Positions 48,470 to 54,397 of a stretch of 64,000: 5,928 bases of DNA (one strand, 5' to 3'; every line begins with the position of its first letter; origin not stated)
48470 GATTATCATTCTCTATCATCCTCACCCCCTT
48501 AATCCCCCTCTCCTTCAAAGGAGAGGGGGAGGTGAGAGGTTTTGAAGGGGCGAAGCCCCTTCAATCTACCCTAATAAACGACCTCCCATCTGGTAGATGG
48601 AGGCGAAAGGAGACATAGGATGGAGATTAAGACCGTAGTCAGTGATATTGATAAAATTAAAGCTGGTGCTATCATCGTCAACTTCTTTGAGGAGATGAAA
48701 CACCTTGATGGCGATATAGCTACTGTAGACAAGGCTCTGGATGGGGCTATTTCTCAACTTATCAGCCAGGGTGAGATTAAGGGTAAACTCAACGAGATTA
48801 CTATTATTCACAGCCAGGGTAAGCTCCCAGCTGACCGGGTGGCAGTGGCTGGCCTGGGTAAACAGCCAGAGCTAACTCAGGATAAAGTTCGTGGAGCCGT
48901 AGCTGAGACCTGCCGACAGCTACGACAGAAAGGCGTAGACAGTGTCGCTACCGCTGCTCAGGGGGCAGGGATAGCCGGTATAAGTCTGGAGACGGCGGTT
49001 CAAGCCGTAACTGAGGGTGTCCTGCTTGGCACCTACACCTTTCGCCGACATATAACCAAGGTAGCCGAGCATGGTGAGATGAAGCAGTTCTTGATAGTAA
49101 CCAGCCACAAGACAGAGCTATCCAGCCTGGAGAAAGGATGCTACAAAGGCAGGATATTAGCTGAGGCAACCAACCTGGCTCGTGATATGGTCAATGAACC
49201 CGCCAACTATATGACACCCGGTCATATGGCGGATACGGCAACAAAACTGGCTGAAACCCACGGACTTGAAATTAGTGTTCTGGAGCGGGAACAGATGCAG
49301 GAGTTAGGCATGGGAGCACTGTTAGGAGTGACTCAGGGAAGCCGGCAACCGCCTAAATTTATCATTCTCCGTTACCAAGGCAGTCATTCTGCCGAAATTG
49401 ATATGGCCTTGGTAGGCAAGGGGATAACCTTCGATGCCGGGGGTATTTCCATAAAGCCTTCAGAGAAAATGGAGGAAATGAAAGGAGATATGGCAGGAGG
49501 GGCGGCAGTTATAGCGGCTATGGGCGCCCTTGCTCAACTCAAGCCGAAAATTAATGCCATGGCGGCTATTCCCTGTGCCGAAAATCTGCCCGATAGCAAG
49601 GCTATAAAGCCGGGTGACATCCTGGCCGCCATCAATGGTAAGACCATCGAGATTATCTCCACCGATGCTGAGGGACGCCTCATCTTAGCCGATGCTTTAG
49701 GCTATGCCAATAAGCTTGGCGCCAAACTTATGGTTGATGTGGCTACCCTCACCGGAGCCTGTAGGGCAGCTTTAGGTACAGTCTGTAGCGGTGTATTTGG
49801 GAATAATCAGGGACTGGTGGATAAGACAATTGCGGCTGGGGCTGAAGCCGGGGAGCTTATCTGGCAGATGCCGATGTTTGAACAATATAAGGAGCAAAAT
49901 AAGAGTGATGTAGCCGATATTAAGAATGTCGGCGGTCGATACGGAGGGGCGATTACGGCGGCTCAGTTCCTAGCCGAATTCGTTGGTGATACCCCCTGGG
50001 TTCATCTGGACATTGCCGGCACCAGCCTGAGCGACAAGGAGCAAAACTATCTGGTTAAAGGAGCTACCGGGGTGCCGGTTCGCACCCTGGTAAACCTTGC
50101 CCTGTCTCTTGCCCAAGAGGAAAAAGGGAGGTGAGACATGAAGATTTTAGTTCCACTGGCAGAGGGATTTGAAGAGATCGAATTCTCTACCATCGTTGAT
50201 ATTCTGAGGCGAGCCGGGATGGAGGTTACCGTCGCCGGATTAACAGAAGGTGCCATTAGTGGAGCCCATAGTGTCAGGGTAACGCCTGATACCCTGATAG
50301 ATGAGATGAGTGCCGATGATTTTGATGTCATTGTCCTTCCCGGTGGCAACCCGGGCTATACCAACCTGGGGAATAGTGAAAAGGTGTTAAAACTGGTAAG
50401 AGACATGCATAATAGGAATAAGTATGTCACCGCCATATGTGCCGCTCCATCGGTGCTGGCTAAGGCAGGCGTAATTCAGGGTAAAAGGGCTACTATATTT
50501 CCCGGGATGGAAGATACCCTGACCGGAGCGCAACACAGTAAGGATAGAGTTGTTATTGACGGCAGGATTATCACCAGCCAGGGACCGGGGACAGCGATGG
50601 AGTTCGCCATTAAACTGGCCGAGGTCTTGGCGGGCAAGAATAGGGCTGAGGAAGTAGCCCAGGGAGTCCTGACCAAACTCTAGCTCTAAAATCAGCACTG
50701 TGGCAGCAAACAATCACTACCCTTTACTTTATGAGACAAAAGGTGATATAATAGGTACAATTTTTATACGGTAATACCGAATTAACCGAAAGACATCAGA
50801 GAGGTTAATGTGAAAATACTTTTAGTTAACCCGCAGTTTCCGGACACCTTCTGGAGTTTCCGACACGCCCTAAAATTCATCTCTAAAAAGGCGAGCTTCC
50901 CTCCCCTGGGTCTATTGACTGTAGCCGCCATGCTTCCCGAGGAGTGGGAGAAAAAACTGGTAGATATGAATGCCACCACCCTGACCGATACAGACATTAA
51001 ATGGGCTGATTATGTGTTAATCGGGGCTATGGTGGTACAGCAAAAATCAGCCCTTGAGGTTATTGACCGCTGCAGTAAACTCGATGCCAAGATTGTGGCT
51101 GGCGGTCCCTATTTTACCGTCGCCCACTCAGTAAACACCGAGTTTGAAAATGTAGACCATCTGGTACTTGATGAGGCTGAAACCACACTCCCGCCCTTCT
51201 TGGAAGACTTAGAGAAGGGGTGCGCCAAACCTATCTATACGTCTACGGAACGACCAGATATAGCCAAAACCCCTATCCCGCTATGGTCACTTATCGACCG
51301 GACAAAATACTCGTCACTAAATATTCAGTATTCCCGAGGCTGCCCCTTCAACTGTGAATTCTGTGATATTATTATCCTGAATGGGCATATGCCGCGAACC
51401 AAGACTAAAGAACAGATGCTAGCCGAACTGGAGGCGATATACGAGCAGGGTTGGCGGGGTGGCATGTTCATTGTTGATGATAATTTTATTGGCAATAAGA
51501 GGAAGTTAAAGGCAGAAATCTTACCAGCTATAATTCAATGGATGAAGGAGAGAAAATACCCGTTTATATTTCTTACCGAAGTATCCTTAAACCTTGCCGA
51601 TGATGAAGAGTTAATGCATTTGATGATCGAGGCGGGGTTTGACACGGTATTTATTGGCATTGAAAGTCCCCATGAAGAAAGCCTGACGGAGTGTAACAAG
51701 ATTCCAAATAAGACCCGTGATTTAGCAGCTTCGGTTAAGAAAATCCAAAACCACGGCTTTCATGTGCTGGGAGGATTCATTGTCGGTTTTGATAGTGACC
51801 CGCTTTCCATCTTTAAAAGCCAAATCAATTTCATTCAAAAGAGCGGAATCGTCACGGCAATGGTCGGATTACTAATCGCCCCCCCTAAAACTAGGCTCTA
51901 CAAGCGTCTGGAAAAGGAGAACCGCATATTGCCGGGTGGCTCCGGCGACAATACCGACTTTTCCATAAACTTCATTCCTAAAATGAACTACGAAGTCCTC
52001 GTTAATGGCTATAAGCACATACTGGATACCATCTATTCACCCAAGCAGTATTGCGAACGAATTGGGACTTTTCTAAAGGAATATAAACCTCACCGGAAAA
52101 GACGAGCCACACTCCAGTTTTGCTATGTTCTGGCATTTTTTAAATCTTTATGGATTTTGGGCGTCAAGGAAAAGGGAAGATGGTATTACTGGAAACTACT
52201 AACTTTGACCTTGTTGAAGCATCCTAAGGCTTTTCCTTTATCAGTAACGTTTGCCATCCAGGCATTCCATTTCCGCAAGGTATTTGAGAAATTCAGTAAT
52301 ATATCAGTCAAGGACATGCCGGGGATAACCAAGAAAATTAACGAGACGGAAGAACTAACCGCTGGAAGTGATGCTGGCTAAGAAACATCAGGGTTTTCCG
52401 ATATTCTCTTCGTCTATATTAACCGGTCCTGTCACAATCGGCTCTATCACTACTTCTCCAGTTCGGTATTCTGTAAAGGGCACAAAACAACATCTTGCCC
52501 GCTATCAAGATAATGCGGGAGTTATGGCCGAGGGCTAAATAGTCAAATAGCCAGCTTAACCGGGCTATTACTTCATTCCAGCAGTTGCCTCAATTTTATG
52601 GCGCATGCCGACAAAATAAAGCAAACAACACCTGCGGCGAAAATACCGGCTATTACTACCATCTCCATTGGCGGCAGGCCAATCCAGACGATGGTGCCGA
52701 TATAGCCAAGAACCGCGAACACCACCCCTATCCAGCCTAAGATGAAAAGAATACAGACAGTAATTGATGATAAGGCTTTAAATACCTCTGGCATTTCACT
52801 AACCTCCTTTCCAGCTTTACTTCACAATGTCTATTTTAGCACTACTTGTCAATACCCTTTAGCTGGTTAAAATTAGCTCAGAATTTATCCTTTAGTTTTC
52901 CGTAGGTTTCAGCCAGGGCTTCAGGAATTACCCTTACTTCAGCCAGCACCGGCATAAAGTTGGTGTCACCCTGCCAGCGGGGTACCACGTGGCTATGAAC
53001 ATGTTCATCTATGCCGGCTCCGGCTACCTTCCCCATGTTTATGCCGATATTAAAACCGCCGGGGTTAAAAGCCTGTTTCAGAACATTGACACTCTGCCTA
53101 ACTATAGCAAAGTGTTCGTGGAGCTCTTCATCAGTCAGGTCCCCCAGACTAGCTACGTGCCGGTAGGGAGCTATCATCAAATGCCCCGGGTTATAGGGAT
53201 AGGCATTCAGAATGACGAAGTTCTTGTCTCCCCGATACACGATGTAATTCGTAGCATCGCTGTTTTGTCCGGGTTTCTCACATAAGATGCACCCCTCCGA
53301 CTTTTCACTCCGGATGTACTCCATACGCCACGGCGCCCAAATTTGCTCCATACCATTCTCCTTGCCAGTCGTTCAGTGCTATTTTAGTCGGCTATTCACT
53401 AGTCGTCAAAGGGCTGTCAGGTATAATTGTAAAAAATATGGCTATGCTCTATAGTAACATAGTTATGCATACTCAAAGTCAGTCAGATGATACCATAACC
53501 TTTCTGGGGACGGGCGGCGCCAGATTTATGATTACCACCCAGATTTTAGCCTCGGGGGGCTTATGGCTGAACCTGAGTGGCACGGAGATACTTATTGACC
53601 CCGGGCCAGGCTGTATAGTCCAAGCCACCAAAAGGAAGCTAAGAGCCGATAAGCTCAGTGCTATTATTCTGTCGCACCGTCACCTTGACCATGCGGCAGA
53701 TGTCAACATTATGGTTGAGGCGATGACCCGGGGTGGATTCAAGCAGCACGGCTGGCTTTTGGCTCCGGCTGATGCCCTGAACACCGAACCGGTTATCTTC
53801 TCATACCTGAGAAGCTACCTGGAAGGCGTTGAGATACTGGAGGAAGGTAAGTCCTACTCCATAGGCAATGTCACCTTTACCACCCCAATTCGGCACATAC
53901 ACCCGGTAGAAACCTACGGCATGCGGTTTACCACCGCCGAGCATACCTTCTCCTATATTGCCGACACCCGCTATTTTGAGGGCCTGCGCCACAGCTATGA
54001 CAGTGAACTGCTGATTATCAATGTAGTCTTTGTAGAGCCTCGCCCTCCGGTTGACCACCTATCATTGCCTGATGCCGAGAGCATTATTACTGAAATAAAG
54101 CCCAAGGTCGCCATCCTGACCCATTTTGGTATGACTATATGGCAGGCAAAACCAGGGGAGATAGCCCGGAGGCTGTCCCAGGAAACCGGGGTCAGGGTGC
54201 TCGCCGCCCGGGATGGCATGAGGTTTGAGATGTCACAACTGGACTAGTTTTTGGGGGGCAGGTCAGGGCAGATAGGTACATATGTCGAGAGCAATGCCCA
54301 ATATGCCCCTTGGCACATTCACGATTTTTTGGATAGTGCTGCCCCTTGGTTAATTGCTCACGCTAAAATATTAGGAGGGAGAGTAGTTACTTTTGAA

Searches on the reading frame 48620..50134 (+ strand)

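Call 56: search_protein_families(library=pfam, proteins=[window:48620-50134:+], max_evalue=0.00001)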
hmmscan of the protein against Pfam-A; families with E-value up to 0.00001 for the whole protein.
window:48620-50134:+ (504 aa): 2 families
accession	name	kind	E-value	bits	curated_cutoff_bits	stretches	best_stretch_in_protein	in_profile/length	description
PF00883.26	Peptidase_M17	-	2.3e-123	411.9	25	1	185-491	1-310/310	Cytosol aminopeptidase family, catalytic domain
PF02789.23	Peptidase_M17_N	-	1e-24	87.3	23.4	1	19-143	1-124/129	Cytosol aminopeptidase family, N-terminal domain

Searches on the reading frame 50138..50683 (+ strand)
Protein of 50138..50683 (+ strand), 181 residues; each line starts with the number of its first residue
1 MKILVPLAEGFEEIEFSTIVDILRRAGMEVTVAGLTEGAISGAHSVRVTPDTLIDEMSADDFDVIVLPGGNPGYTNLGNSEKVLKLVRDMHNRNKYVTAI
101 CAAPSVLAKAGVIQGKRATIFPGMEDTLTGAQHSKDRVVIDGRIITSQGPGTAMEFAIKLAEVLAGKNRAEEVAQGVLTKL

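Call 77: search_protein_families(library=pfam, proteins=[window:50138-50683:+], max_evalue=0.00001)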
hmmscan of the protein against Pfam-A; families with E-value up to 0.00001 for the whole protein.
window:50138-50683:+ (181 aa): 1 family
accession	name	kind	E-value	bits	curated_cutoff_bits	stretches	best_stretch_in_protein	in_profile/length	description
PF01965.30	DJ-1_PfpI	-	6.8e-52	176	26.6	1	1-162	1-164/165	DJ-1/PfpI family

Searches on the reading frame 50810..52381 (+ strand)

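Call 56: search_protein_families(library=pfam, proteins=[window:50810-52381:+], max_evalue=0.00001)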
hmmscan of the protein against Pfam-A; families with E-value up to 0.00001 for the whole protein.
window:50810-52381:+ (523 aa): 3 families
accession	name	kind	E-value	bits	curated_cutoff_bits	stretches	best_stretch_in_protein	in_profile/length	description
PF13282.11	DUF4070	-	3.8e-40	137.7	22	1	361-496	1-139/144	Domain of unknown function (DUF4070)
PF04055.27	Radical_SAM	-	2.9e-15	57.3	29.5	1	173-329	2-153/166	Radical SAM superfamily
PF02310.24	B12-binding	-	2.1e-08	34.5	32.1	1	30-128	12-118/121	B12 binding domain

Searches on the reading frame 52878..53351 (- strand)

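Call 77: search_protein_families(library=pfam, proteins=[window:52878-53351:-], max_evalue=0.00001)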
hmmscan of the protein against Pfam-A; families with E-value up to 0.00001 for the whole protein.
window:52878-53351:- (157 aa): 2 families
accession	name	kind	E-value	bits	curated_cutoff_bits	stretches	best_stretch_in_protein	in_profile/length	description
PF01230.28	HIT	-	1.2e-15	58.4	21.5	1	34-126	5-96/98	HIT domain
PF11969.13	DcpS_C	-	5.1e-06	27.4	24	1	34-123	13-100/114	Scavenger mRNA decapping enzyme C-term binding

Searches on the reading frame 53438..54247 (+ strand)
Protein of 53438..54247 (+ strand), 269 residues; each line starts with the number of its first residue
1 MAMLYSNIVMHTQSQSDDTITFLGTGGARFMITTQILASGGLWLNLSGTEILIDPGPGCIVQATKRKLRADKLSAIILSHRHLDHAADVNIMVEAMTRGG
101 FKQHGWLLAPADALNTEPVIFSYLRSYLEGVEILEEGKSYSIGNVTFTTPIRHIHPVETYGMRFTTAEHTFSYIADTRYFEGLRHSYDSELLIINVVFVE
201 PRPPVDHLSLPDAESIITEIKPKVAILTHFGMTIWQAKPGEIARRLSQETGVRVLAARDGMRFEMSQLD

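Call 77: search_protein_families(library=pfam, proteins=[window:53438-54247:+], max_evalue=0.00001)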
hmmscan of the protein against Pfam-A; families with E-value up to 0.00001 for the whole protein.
window:53438-54247:+ (269 aa): 2 families
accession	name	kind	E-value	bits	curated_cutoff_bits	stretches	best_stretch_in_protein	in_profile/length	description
PF12706.13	Lactamase_B_2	-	1.8e-25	90.1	27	1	49-230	1-200/200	Beta-lactamase superfamily domain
PF00753.33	Lactamase_B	-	2.5e-07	31.3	22.7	1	48-94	15-65/196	Metallo-beta-lactamase superfamily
